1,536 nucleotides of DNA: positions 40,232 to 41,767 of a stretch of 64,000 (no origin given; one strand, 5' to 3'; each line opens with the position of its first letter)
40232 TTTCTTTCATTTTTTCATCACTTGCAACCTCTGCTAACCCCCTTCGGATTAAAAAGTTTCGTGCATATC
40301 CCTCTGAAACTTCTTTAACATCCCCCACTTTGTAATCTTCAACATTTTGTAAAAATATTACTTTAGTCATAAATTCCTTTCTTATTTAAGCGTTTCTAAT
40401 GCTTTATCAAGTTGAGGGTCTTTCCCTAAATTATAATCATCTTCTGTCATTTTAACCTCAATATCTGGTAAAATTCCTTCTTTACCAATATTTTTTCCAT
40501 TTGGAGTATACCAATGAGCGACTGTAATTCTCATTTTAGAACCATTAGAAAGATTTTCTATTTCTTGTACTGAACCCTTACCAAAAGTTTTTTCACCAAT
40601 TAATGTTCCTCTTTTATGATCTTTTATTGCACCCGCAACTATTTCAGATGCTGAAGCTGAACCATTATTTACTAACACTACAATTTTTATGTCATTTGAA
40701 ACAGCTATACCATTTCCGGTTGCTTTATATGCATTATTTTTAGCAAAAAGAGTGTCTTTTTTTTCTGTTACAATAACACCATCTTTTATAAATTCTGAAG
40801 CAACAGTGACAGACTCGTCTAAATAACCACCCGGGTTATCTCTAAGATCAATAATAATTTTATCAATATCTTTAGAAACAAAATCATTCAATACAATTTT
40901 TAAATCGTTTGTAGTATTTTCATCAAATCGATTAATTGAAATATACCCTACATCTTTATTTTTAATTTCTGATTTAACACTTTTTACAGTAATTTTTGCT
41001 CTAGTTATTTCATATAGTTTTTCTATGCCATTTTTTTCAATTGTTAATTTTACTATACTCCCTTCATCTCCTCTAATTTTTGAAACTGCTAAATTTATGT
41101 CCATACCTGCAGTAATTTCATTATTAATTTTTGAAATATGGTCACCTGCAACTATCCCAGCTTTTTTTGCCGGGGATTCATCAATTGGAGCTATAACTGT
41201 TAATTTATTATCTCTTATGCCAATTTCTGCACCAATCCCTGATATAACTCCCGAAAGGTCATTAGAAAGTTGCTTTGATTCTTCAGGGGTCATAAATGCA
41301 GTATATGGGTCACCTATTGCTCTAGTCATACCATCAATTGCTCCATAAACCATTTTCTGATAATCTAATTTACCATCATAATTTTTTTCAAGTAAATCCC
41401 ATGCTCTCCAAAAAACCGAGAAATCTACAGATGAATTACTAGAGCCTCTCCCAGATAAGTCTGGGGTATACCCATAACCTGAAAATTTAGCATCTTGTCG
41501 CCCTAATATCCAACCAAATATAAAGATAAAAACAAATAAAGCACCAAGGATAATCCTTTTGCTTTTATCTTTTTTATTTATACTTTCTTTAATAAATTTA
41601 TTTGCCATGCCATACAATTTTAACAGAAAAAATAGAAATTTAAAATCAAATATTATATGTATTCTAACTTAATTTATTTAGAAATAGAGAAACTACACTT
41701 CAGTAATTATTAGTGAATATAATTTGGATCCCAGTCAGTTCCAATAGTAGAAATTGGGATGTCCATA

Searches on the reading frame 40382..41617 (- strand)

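Call 33: search_protein_families(library=pfam, proteins=[window:40382-41617:-], max_evalue=0.00001)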
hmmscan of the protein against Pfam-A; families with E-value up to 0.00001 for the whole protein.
window:40382-41617:- (411 aa): 4 families
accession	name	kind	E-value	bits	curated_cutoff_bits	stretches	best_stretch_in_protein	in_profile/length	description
PF03572.23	Peptidase_S41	-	1.7e-54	184.2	24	1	222-388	1-165/165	Peptidase family S41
PF22694.1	CtpB_N-like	-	1.9e-08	35.1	27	1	62-111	34-83/85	Activating protease CtpB N-terminal domain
PF17820.7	PDZ_6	-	6.5e-08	32.6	27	1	142-194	3-53/54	PDZ domain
PF13180.12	PDZ_2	-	2.6e-07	31.3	27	1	127-204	2-78/80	PDZ domain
